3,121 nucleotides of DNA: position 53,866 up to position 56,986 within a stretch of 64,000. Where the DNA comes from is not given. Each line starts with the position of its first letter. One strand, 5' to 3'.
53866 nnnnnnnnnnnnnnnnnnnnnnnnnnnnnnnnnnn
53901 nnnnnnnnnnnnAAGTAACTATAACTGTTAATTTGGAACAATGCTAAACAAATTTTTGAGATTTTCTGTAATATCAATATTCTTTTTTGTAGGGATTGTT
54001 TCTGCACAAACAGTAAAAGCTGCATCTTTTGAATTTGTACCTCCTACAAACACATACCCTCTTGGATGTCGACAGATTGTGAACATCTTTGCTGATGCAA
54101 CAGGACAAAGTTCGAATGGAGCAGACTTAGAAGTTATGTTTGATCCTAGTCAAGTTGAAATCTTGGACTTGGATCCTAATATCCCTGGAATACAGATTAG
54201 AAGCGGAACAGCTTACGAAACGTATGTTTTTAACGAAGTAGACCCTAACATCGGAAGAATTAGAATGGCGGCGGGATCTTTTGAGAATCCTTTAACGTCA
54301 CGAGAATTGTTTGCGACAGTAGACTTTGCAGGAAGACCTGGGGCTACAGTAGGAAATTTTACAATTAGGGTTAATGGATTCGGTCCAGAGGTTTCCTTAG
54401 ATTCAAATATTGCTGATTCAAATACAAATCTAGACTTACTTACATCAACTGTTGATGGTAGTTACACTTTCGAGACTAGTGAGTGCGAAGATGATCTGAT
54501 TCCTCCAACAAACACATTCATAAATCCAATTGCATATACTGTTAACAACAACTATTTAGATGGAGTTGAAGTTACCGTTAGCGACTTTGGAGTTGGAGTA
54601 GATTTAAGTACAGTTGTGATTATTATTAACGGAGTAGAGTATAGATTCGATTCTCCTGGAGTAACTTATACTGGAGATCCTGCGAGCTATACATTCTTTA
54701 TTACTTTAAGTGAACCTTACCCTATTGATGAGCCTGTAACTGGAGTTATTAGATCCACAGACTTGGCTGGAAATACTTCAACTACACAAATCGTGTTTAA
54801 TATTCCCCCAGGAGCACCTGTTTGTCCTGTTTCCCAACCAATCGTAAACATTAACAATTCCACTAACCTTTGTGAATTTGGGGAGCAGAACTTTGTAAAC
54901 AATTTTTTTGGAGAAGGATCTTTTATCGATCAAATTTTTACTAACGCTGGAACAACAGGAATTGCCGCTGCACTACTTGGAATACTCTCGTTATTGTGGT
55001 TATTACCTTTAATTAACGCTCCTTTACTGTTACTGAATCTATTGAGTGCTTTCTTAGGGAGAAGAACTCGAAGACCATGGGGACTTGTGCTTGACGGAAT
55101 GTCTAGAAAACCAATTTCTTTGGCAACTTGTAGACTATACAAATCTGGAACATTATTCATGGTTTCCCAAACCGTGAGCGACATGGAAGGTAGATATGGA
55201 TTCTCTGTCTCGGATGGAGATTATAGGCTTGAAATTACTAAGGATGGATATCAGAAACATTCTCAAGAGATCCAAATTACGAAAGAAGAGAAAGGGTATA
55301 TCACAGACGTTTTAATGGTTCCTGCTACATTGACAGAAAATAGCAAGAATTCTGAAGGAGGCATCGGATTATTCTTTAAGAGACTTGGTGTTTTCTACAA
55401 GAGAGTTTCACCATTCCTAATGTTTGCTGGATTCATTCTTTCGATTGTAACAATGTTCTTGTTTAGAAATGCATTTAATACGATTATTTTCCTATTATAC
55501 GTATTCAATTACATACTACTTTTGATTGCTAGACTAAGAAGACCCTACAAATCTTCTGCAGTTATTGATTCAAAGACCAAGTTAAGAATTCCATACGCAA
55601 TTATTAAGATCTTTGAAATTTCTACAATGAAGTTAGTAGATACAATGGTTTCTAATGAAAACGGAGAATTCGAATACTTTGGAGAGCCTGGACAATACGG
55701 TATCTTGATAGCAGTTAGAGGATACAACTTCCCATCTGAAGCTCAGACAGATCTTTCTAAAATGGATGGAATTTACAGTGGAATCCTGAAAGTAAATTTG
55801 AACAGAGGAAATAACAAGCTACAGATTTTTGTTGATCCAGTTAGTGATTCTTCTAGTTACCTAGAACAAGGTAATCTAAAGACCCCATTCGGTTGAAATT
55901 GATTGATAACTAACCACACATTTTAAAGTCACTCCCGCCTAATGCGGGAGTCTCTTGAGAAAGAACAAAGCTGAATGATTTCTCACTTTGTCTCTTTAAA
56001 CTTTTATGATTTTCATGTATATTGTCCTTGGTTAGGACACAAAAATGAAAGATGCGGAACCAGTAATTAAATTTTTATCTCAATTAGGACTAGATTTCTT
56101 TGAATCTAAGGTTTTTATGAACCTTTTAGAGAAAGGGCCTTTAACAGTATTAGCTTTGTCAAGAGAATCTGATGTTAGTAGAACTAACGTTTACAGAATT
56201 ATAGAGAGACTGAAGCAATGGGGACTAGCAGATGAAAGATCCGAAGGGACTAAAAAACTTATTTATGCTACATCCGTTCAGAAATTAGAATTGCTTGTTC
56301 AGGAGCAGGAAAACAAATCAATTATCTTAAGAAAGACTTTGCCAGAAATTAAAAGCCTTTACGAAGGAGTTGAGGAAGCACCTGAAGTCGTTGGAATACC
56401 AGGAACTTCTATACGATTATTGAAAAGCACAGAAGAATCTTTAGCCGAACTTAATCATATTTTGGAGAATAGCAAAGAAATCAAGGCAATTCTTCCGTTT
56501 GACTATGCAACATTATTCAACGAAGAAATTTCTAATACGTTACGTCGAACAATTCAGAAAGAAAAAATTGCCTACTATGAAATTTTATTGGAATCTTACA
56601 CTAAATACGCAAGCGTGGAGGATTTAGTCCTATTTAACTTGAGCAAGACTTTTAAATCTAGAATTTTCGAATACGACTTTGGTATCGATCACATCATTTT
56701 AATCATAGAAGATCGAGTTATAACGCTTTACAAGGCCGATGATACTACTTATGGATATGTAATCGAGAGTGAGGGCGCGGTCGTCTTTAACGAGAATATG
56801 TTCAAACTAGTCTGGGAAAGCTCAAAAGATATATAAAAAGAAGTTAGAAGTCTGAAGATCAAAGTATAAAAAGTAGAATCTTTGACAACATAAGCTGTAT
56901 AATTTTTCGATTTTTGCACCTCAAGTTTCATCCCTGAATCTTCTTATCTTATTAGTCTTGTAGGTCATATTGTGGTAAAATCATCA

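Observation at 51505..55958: An adjacent dockerin-bearing secreted protein and a membrane-anchored cohesin-like scaffold next to an M23 peptidase may form a minimal surface-assembly system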

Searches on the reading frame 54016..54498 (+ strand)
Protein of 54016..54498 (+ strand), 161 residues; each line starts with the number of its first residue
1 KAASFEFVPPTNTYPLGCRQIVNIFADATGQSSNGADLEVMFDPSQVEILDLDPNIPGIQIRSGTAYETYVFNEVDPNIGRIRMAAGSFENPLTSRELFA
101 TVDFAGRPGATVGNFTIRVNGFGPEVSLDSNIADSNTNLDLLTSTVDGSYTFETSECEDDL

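Call 11: search_solved_structures(query=A2, max_evalue=10, show_alignments=3)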
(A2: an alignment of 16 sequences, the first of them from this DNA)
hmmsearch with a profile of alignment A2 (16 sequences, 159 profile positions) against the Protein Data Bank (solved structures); distinct sequences matched with E-value up to 10: 3.
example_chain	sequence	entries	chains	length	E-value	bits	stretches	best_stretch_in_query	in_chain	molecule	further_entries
3kcp_A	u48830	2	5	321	0.0057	20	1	21-136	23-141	Cellulosomal-scaffolding protein A | Cellulosome anchoring protein cohesin region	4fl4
1aoh_A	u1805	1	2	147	0.16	15.3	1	18-135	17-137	Cellulosomal-scaffolding protein A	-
8onu_A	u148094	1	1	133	0.26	14.7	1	69-114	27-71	Lipopolysaccharide export system protein LptA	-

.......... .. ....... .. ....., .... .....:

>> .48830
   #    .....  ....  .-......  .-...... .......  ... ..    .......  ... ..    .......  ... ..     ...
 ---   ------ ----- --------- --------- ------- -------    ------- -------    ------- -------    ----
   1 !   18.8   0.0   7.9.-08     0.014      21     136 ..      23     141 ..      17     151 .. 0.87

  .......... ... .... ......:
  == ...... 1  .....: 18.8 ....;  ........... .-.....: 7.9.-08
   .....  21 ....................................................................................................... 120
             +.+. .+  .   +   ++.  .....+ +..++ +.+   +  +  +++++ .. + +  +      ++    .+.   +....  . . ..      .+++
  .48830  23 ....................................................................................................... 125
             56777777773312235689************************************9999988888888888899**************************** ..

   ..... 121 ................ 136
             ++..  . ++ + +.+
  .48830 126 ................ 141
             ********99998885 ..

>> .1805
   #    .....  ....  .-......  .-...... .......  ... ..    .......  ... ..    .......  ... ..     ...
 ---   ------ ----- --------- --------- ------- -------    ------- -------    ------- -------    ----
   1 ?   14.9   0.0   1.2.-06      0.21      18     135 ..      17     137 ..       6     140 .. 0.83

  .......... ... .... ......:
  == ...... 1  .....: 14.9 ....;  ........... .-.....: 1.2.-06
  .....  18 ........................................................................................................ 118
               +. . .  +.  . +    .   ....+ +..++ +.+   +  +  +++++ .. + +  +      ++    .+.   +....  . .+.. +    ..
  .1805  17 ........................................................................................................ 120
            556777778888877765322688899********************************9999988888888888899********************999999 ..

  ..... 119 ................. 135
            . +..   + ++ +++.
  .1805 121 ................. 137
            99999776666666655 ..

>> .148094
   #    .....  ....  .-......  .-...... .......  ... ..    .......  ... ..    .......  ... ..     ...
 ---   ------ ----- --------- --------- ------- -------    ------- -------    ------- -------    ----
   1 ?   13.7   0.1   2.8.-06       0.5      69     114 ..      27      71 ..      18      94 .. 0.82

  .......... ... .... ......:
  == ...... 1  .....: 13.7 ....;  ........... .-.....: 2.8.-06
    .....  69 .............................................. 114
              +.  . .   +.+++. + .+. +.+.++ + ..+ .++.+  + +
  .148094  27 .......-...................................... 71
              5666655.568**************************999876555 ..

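Call 12: search_protein_families(library=pfam, alignment_id=A2, max_evalue=10)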
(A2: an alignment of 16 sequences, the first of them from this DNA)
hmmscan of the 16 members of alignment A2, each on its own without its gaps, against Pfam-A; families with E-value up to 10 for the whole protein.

A. member 1, seq(161 aa): 0 families

B. families by the number of members that match (of 16 scanned): 8 families
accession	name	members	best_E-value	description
PF00963.24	Cohesin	10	2e-08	Cohesin domain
PF04969.22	CS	2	0.0051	CS domain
PF03031.24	NIF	1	0.0044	NLI interacting factor-like phosphatase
PF05390.16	Kre9_KNH1_C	1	0.0096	Yeast cell wall synthesis protein KRE9/KNH1 C-terminal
PF02518.31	HATPase_c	1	0.018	Histidine kinase-, DNA gyrase B-, and HSP90-like ATPase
PF04586.22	Peptidase_S78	1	0.074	Caudovirus prohead serine protease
PF18950.5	DUF5694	1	0.24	Family of unknown function (DUF5694)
PF11615.13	Caf4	1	0.61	CCR4-associated factor 4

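Call 20: search_protein_representatives(alignment_id=A2)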
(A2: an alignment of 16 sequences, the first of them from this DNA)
Query: 16 sequences, 159 profile positions. Proteins with E-value up to 0.001 (for the whole library): 2290; up to 1e-10: 818; up to 1e-30: 206. The best 150 are listed.
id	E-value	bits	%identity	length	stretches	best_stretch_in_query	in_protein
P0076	6.7e-69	247.3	-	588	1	1-158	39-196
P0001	1.2e-68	246.5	-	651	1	1-158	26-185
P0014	4.9e-67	241.3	-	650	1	1-159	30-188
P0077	3.3e-66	238.6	-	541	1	1-158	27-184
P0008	1.1e-65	236.9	-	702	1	1-159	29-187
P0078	1.7e-65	236.3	-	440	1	2-159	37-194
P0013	1.8e-65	236.2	-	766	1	2-159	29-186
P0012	2.9e-65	235.5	-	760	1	1-159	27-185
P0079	1.8e-64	232.9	-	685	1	2-158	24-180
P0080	4.7e-64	231.6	-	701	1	2-158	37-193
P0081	9.3e-64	230.6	-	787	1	1-159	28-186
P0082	4.9e-63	228.3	-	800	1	2-159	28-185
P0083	6.7e-63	227.8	-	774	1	1-159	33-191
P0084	6.8e-63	227.8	-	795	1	2-159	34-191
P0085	3.2e-62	225.7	-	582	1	1-159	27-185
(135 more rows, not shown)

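Call 27: find_related_loci(query=A2, collection=genome_contigs, flank=5000)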
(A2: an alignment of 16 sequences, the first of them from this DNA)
Query A2 (161 aa) in genome_contigs; peptide patterns used: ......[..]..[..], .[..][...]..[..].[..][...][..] (x = any residue, [..] = any of these).
37 stretches matched a pattern; 25 encode a relative of the query (tblastn E <= 1e-3); 25 distinct loci.
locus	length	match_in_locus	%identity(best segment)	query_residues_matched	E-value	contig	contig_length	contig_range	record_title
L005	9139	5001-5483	88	1-161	2e-94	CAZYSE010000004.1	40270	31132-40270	MAG TPA_asm: uncultured Candidatus Saccharibacteria bacterium isolate SRP286056_co1_293 genome assembly, contig: NODE_10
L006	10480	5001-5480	58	1-160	1e-61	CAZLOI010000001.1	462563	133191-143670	MAG TPA_asm: uncultured Candidatus Saccharibacteria bacterium isolate binchicken_co179_42 genome assembly, contig: NODE_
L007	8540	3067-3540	54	2-161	5e-51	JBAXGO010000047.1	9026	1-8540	MAG: bacterium isolate ELA299 MAG299_47, whole genome shotgun sequence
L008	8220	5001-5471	53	2-160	2e-45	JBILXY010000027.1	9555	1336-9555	MAG: Bdellovibrionales bacterium isolate ME2018-11-08GD_3300042940_group8_bin177 Rohwer_bin1523_scaffold_7340_c1, whole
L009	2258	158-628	49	2-160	1e-45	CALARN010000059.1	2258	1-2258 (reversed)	MAG TPA_asm: uncultured bacterium isolate SRR3330211_bin.134_CONCOCT_v1.1_MAG genome assembly, contig: ERZ724082.47748,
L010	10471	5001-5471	52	2-160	8e-44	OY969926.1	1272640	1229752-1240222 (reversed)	MAG: uncultured bacterium isolate MFD02832.bin.2.16 genome assembly, chromosome: 1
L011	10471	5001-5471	47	2-160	2e-42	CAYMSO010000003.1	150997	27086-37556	MAG TPA_asm: uncultured Candidatus Saccharibacteria bacterium isolate binchicken_co130_46 genome assembly, contig: NODE_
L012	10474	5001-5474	47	1-160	3e-42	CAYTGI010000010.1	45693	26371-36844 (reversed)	MAG TPA_asm: uncultured Candidatus Saccharibacteria bacterium isolate SRP141376_co3_398 genome assembly, contig: NODE_19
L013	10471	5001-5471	45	2-160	2e-41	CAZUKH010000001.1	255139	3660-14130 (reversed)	MAG TPA_asm: uncultured Candidatus Saccharibacteria bacterium isolate SRP290908_co1_393 genome assembly, contig: NODE_23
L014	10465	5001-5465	46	2-158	7e-41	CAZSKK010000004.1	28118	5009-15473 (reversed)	MAG TPA_asm: uncultured Candidatus Saccharibacteria bacterium isolate binchicken_co130_48 genome assembly, contig: NODE_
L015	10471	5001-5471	45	2-160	1e-39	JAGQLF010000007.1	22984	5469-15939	MAG: Candidatus Dojkabacteria bacterium isolate HKST-UBA09 NODE_7_length_22984_cov_3.984983, whole genome shotgun sequen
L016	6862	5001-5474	43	1-160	3e-38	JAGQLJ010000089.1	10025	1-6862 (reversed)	MAG: Candidatus Dojkabacteria bacterium isolate HKST-UBA13 2012-05-30_1_(paired)_contig_371492, whole genome shotgun seq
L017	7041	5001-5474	43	1-160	3e-36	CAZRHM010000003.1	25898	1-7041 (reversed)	MAG TPA_asm: uncultured Candidatus Saccharibacteria bacterium isolate SRP268622_co1_210 genome assembly, contig: NODE_38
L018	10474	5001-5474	39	1-160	2e-35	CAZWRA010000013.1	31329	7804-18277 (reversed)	MAG TPA_asm: uncultured Candidatus Saccharibacteria bacterium isolate binchicken_co58_69 genome assembly, contig: NODE_1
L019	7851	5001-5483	42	1-160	7e-35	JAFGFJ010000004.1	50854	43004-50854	MAG: Candidatus Dojkabacteria bacterium isolate Zod_Metabat.1309 k87_4443693, whole genome shotgun sequence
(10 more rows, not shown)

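Call 34: predict_structure(alignment_id=A2)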
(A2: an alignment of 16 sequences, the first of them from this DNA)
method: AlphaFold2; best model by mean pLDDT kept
length: 161 residues; sequences in the alignment: 16
mean_pLDDT: 85.2   pTM: 0.83
mean pLDDT of the five models: 85.2, 81.2, 76.9, 75.8, 71.6
residues with pLDDT >= 90: 87; 70-90: 56; 50-70: 10; < 50: 8
segments of 3 or more residues with pLDDT < 50: 121-127
pLDDT, mean of each block of 10 residues (from residue 1): 87 91 93 90 94 87 94 91 91 94 93 81 49 75 81 79 37
secondary structure, 60 per line:
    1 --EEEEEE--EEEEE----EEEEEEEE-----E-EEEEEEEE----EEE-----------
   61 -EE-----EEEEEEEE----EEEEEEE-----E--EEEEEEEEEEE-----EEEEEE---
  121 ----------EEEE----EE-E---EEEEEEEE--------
elements in order: E3-8 E11-15 E20-27 E35-42 E47-49 E69-76 E81-87 E96-106 E112-117 E131-134 E146-153

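Call 39: fold_search(model_id=the predicted structure, library=pdb)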
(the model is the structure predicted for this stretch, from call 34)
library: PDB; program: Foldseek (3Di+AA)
matches with E <= 10: 1996; with E <= 0.001: 45
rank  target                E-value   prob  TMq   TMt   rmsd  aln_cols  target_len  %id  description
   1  6kgf_C                3.2e-08  1.00  0.69  0.75   3.0       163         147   15  Crystal structure of CaDoc0917(R16D)-CaCohA2 complex at pH 8.2 (released 2020-07-08)
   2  6kgc_A                1.2e-07  1.00  0.65  0.72   5.2       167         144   16  Crystal structure of CaDoc0917(R49D)-CaCohA2 complex at pH 5.4 (released 2020-07-08)
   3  6kgd_A                2.1e-07  1.00  0.69  0.75   3.1       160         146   15  Crystal structure of CaDoc0917(R49D)-CaCohA2 complex at pH 8.0 (released 2020-07-08)
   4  5k39_A                2.4e-07  1.00  0.62  0.60   6.9       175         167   14  THE TYPE II COHESIN DOCKERIN COMPLEX FROM CLOSTRIDIUM THERMOCELLUM (released 2017-03-29)
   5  4fl4_I                2.9e-07  1.00  0.62  0.34   5.7       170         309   18  Scaffoldin conformation and dynamics revealed by a ternary complex from the Clostridium thermocellum cellulosome (released 2012-06-27)
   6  4ums                  3.1e-07  1.00  0.68  0.71   4.4       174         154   13  The crystal structure of the seventh ScaB type I cohesin from Pseudobacteroides cellulosolvens (released 2015-05-06)
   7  6kge_A                3.9e-07  1.00  0.66  0.74   3.2       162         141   15  Crystal structure of CaDoc0917(R16D)-CaCohA2 complex at pH 5.5 (released 2020-07-08)
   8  1g1k_A                4.3e-07  1.00  0.61  0.67   6.1       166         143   13  COHESIN MODULE FROM THE CELLULOSOME OF CLOSTRIDIUM CELLULOLYTICUM (released 2000-11-22)
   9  6kg8_MODEL_1_A        5.6e-07  1.00  0.65  0.67   5.5       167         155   15  Solution structure of CaCohA2 from Clostridium acetobutylicum (released 2020-07-08)
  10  2vn5_C                5.9e-07  1.00  0.61  0.66   5.7       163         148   12  The Clostridium cellulolyticum dockerin displays a dual binding mode for its cohesin partner (released 2008-05-20)
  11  6kgf_A                6.6e-07  1.00  0.68  0.75   3.6       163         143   15  Crystal structure of CaDoc0917(R16D)-CaCohA2 complex at pH 8.2 (released 2020-07-08)
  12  3ghp_A                6.6e-07  1.00  0.61  0.53   7.6       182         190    9  Structure of the second type II cohesin module from the adaptor ScaA scaffoldin of Acetivibrio cellulolyticus (includi (released 2009-06-23)
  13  1qzn                  7.0e-07  1.00  0.67  0.63   4.2       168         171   14  Crystal Structure Analysis of a type II cohesin domain from the cellulosome of Acetivibrio cellulolyticus (released 2004-09-21)
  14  4u3s_A                9.1e-07  1.00  0.60  0.58   6.4       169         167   10  Crystal structure of Coh3ScaB-XDoc_M1ScaA complex: A N-terminal interface mutant of type II Cohesin-X-Dockerin complex (released 2015-07-29)
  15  3f2l                  1.1e-06  1.00  0.67  0.64   4.0       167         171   12  Crystal structure analysis of the K171A mutation of N-terminal type II cohesin 1 from the cellulosomal ScaB subunit of A (released 2008-12-02)
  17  2xdh                  2.3e-06  1.00  0.67  0.77   3.3       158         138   11  Non-cellulosomal cohesin from the hyperthermophilic archaeon Archaeoglobus fulgidus (released 2010-05-26)
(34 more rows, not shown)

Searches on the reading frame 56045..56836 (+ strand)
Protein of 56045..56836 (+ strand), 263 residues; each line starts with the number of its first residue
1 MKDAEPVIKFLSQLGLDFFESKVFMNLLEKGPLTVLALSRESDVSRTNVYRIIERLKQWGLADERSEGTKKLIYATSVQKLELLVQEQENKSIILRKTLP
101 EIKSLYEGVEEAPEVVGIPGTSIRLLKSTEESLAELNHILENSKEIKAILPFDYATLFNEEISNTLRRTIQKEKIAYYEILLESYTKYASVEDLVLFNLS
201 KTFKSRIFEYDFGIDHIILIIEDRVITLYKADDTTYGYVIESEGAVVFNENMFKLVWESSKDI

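Call 3: search_protein_families(library=pfam, proteins=[window:56045-56836:+], max_evalue=1)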
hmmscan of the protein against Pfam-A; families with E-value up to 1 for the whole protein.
window:56045-56836:+ (263 aa): 19 families
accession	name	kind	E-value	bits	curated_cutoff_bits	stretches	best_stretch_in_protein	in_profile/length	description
PF01978.25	TrmB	-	7.3e-13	48.6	25.6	1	11-75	1-64/68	Sugar-specific transcriptional regulator TrmB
PF12802.13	MarR_2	-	0.00017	22.1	27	1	23-68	10-57/61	MarR family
PF08279.18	HTH_11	-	0.00076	19.7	25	1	27-61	9-44/55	HTH domain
PF09339.16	HTH_IclR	-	0.00096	19.3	22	1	30-62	16-48/52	IclR helix-turn-helix domain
PF25213.1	HVO_A0261_N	-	0.0015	18.8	35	1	26-67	18-59/86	HVO_A0261 N-terminal domain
PF21476.4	PF0610-like_N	-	0.0031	18.1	33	1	25-56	7-38/50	PF0610-like, N-terminal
PF24409.1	wHTH-PRTase_assc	-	0.0064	17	27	1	24-69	3-48/83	wHTH-PRTase associated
PF13551.12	HTH_29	-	0.0065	17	28.1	1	26-63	7-46/64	Winged helix-turn helix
PF13412.12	HTH_24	-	0.012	15.6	21.9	1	27-58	12-43/48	Winged helix-turn-helix DNA-binding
PF12840.13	HTH_20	-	0.014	15.8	27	1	28-63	13-49/51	Helix-turn-helix domain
PF25212.1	HVO_A0114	-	0.019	15.2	27.6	1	27-74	31-78/84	HVO_A0114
PF02796.21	HTH_7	-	0.03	14.9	23.8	1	27-53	17-42/45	Helix-turn-helix domain of resolvase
PF21233.3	RIOX1_C_WH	-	0.039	14.3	27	1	145-201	55-109/129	Ribosomal oxygenase 1, C-terminal winged helix domain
PF18537.6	CODH_A_N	-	0.055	13.9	32.2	1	113-167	27-81/83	Carbon monoxide dehydrogenase subunit alpha N-terminal domain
PF01022.26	HTH_5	-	0.066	13.5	22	1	25-62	8-45/47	Bacterial regulatory protein, arsR family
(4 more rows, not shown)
